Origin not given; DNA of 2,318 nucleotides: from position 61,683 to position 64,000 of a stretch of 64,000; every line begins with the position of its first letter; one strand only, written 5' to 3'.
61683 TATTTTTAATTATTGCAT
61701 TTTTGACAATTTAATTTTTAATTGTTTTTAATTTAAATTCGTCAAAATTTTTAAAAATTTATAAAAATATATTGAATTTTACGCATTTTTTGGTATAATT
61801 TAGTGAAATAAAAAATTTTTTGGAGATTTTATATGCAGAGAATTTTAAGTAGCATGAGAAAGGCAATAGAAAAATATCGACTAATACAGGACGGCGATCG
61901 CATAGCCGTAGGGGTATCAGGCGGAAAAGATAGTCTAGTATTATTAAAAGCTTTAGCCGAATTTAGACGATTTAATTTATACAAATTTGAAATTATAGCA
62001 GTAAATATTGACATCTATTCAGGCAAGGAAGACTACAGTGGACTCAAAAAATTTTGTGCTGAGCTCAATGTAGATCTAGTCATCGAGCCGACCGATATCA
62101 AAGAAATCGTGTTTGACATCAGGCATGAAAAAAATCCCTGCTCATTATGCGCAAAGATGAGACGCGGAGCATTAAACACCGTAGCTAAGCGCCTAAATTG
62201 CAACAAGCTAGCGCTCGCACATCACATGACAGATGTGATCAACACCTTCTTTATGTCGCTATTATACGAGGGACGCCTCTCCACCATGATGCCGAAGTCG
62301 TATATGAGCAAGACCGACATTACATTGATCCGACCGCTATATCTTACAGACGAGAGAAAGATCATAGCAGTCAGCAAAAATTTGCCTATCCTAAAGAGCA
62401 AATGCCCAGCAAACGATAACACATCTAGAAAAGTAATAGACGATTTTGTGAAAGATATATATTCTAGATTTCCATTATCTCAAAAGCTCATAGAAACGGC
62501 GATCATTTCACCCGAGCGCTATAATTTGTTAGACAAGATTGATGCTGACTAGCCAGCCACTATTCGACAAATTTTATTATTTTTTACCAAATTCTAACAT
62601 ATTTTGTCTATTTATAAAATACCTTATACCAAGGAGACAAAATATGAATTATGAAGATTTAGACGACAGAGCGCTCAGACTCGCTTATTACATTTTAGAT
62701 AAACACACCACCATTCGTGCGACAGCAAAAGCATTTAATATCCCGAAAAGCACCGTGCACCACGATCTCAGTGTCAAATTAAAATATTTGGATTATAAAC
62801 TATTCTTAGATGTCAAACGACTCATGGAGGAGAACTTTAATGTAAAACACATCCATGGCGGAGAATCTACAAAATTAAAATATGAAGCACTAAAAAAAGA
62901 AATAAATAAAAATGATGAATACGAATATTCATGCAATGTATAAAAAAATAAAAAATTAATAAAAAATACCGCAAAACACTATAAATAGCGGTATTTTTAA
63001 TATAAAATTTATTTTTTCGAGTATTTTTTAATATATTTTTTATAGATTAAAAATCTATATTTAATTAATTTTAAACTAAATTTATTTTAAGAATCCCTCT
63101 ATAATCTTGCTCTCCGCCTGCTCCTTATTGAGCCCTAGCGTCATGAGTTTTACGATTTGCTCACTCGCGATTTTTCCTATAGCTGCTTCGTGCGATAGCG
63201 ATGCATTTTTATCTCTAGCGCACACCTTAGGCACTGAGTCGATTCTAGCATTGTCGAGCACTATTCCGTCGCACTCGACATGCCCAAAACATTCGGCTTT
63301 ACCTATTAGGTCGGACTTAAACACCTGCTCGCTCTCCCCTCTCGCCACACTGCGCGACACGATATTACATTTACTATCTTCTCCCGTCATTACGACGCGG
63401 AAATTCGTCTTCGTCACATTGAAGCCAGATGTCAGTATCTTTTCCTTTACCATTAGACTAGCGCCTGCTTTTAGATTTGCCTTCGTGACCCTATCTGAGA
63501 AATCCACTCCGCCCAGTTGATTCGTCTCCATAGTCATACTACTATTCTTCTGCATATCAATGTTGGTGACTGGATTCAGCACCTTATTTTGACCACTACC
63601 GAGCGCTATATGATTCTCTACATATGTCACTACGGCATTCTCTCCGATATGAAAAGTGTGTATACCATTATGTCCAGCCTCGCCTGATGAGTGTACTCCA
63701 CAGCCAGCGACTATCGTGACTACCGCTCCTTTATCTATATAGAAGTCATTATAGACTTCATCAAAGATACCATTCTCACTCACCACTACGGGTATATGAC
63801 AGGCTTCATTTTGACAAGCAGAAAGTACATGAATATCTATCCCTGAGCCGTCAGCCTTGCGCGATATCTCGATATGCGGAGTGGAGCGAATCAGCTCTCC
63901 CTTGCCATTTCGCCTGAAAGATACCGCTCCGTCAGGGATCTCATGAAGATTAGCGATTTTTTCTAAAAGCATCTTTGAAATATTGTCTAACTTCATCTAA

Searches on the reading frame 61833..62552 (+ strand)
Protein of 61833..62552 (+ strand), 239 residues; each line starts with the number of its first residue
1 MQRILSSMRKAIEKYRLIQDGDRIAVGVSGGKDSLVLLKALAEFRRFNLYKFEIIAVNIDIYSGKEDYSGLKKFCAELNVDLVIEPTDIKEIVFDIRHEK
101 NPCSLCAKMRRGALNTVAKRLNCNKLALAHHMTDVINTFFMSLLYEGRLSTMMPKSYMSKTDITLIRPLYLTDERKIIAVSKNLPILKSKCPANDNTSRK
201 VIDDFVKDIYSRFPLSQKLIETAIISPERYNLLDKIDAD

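Call 50: search_protein_families(library=pfam, proteins=[window:61833-62552:+], max_evalue=0.001)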
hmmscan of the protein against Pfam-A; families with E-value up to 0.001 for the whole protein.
window:61833-62552:+ (239 aa): 2 families
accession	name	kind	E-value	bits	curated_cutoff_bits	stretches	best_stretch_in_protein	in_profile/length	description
PF01171.26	ATP_bind_3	-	1.2e-19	71.1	27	1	24-183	2-158/182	PP-loop family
PF19259.5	Ty3_capsid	-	0.00068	19.5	29.1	0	58-102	13-59/198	Ty3 transposon capsid-like protein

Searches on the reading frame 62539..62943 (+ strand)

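Call 50: search_protein_families(library=pfam, proteins=[window:62539-62943:+], max_evalue=0.001)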
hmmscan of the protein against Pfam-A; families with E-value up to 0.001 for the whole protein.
window:62539-62943:+ (134 aa): 1 family
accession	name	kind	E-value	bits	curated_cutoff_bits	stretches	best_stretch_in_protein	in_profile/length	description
PF12116.14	SpoIIID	-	2.2e-23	82.6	27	1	41-117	4-80/82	Stage III sporulation protein D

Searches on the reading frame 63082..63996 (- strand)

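Call 50: search_protein_families(library=pfam, proteins=[window:63082-63996:-], max_evalue=0.001)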
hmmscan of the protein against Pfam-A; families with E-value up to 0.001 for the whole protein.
window:63082-63996:- (304 aa): 1 family
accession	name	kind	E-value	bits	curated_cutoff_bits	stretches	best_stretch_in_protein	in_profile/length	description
PF01458.23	SUFBD_core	-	4.9e-23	82.2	27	1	87-302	18-232/232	SUF system FeS cluster assembly, SufBD core domain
